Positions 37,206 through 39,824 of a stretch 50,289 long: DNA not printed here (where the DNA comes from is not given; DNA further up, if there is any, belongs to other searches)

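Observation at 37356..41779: A VgrG spike gene packed into a cysS-BON-vgrG co-oriented unit, with no other T6SS genes around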

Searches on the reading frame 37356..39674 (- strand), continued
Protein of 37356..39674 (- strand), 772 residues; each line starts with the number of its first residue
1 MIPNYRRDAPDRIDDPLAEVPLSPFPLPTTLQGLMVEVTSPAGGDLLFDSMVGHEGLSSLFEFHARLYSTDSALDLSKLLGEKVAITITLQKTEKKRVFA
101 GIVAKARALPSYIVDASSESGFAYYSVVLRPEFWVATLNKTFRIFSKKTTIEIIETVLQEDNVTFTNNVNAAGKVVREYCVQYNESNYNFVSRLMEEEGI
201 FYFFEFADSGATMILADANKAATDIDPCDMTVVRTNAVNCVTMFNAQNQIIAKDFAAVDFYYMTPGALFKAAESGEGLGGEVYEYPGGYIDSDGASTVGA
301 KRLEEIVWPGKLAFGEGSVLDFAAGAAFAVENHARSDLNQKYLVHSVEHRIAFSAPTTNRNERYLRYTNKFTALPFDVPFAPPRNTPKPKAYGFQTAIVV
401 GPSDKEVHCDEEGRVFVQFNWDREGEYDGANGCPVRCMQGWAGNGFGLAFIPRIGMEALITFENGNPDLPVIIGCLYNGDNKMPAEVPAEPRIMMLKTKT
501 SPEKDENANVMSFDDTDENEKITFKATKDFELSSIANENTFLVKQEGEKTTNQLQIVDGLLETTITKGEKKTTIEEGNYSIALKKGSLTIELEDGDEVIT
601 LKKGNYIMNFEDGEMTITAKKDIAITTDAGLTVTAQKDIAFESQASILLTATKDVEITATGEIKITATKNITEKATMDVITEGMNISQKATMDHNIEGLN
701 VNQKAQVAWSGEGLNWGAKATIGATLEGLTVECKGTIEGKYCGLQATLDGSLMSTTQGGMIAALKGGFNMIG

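Call 32: find_homologous_proteins(query=L008:2040-3410:+, max_evalue=1e-30)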
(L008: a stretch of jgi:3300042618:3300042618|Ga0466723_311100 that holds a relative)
Query L008:2040-3410:+ (456 aa): 61 proteins with E <= 1e-30 among 8000 candidates.
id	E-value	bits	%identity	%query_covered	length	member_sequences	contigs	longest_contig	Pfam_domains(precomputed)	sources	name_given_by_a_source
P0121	0.0e+0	1036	100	100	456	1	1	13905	PF05936.18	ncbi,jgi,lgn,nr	ncbi:MAG: type VI secretion system baseplate subunit TssK [Holosporales bacterium]|jgi:type VI secre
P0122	6.6e-223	758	71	98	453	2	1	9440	PF05936.18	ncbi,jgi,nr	ncbi:MAG: type VI secretion system baseplate subunit TssK [Holosporales bacterium]|jgi:type VI secre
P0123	2.4e-220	750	72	99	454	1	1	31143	PF05936.18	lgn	-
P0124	1.0e-219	748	70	98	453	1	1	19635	PF05936.18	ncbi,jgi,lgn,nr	ncbi:MAG: type VI secretion system baseplate subunit TssK [Holosporales bacterium]|jgi:type VI secre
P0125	2.4e-216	737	69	99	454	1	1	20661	PF05936.18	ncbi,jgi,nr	ncbi:MAG: type VI secretion system baseplate subunit TssK [Holosporales bacterium]|jgi:type VI secre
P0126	2.1e-213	727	67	99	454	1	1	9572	PF05936.18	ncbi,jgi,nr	ncbi:MAG: type VI secretion system baseplate subunit TssK [Holosporales bacterium]|jgi:type VI secre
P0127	6.0e-202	689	71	90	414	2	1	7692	PF05936.18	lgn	-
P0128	9.5e-186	636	61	98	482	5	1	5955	PF05936.18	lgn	-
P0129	3.1e-184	631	59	99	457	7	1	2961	PF05936.18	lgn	-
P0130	3.6e-183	628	60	99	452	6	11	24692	PF05936.18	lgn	-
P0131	3.6e-180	618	59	98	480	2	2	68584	PF05936.18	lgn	-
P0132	1.6e-179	615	59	95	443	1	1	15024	PF05936.18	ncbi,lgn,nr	ncbi:type VI secretion protein [Alphaproteobacteria bacterium]|nr:type VI secretion protein [Alphapr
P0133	4.7e-172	591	57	99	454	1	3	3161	PF05936.18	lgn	-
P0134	5.2e-171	587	58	100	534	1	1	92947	PF05936.18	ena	-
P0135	1.5e-168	579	56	99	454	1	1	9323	PF05936.18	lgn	-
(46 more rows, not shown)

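Call 33: find_encoding_contigs(protein=P0123, flank=10000, max_places=3)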
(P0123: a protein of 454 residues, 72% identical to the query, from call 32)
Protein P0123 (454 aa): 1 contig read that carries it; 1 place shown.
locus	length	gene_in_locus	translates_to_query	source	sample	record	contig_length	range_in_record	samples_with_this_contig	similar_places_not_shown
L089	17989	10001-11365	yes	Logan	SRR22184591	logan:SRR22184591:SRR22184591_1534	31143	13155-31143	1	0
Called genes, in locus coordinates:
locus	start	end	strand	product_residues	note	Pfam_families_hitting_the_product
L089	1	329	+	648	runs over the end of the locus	PF06480:FtsH_ext, PF07728:AAA_5 (faint), PF06068:TIP49 (faint), PF00004:AAA, PF17862:AAA_lid_3, PF01434:Peptidase_M41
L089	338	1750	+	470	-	PF02878:PGM_PMM_I, PF02879:PGM_PMM_II, PF02880:PGM_PMM_III, PF00408:PGM_PMM_IV (faint)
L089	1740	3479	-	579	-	PF01368:DHH, PF02272:DHHA1, PF17768:RecJ_OB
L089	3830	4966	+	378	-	-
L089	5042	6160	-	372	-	PF01546:Peptidase_M20, PF07687:M20_dimer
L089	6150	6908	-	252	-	PF14805:THDPS_N_2, PF25087:GMPPB_C (faint), PF25084:LbH_EIF2B (weak), PF00132:Hexapep (weak), PF14602:Hexapep_2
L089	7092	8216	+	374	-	-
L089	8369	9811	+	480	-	-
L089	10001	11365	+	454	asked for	PF05936:T6SS_VasE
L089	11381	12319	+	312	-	PF09850:DotU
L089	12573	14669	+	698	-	PF10150:RNase_E_G, PF20833:RNase_E_G_Thio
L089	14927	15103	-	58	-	-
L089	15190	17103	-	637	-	PF16177:ACAS_N, PF00501:AMP-binding, PF13193:AMP-binding_C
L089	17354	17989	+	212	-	?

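Call 34: find_encoding_contigs(protein=P0124, flank=10000, max_places=3)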
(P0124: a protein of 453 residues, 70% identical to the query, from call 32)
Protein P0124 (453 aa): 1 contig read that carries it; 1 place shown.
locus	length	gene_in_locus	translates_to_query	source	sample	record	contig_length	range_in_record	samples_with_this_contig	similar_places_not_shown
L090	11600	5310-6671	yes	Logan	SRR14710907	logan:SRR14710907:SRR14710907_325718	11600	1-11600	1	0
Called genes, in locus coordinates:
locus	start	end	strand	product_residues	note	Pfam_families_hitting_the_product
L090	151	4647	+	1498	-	-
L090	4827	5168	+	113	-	-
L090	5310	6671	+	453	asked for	PF05936:T6SS_VasE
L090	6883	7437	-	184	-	PF06347:SH3_4 (weak)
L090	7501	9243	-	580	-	PF02321:OEP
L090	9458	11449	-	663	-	PF00270:DEAD (weak), PF04851:ResIII, PF17757:UvrB_inter, PF27431:UvrB_3rd, PF00271:Helicase_C, PF12344:UvrB, PF02151:UVR (weak)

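Call 39: find_encoding_contigs(protein=P0025, flank=10000, max_places=2)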
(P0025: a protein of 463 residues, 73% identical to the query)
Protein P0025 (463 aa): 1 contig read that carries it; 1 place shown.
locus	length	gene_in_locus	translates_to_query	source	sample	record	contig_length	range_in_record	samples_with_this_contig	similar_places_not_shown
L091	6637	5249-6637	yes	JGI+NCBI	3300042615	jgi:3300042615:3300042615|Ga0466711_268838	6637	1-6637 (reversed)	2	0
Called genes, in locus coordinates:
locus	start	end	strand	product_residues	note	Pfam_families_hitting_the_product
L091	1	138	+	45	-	?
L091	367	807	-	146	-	-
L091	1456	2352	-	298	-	-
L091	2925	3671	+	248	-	PF00849:PseudoU_synth_2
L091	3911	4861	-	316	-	PF00023:Ank (faint), PF13637:Ank_4 (faint), PF12796:Ank_2 (weak)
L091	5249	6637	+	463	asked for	PF05954:Phage_GPD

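Call 40: find_encoding_contigs(protein=P0008, flank=10000, max_places=2)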
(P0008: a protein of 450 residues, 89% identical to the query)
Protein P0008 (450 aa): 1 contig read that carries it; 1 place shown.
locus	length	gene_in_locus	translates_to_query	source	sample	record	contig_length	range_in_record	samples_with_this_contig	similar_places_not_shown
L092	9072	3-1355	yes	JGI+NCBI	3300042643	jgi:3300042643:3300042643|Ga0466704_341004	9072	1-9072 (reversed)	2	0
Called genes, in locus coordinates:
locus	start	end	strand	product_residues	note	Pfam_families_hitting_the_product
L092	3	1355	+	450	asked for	PF04717:Phage_base_V, PF20093:DUF6484 (weak), PF10106:DUF2345 (weak)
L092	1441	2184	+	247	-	-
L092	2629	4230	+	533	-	PF05697:Trigger_N, PF05698:Trigger_C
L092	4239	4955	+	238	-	-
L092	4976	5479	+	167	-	PF00583:Acetyltransf_1, PF13508:Acetyltransf_7, PF13673:Acetyltransf_10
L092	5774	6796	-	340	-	-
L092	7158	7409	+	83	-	PF00550:PP-binding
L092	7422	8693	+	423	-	PF00109:ketoacyl-synt, PF02801:Ketoacyl-synt_C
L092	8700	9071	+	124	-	PF00588:SpoU_methylase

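Call 42: search_protein_families(library=pfam, proteins=[L092:1441-2184:+], max_evalue=1)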
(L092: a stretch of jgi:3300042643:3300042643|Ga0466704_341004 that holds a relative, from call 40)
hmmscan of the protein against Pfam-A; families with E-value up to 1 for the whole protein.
L092:1441-2184:+ (247 aa): 0 families

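Call 51: search_solved_structures(query=window:37356-39674:-, max_evalue=0.001)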
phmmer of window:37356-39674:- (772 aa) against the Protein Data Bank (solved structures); distinct sequences matched with E-value up to 0.001: 16.
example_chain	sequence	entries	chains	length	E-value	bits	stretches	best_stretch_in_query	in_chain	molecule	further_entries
9mlp_A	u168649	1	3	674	6.8e-69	236.2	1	41-629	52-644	Cytoplasmic protein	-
8qja_A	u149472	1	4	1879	1.3e-67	232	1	35-532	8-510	Putative type VI secretion system YD repeat-containing Rhs element Vgr protein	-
7q5p_A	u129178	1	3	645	2e-65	224.8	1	35-540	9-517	Type VI secretion protein VgrG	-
4mtk_A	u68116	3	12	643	5.8e-64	219.9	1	35-529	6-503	VgrG1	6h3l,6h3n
4uhv_A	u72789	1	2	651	6e-64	219.9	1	35-529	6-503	VGRG1, VALINE-GLYCINE REPEAT PROTEIN G1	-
28yn_A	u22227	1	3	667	6.5e-64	219.8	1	35-529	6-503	Type VI secretion system spike protein VgrG1a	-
6sjl_A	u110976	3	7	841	4.3e-21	78.2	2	46-219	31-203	Putative type VI secretion protein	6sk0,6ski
2p5z_X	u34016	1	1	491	1.1e-19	73.6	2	362-478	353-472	Type VI secretion system component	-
8gra_I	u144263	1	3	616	3.6e-15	58.6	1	366-488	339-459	Type VI secretion system spike protein VgrG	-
9rce_F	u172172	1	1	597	2.5e-14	55.8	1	430-544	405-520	Type VI secretion system tip protein VgrG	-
9jg8_G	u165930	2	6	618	3.2e-12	48.9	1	364-643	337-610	Type VI secretion system spike protein VgrG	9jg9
7b5h_AJ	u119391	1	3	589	3.2e-05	25.7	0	432-490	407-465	All3320 protein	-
9qgm_8A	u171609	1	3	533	0.00034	22.3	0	439-494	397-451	Photorhabdus luminescens subsp. laumondii TTO1 complete genome segment 6/17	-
6j0m_A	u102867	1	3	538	0.00047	21.9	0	439-499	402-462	Pvc8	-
6u9e_B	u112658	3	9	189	0.00072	21.3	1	605-728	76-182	VgrG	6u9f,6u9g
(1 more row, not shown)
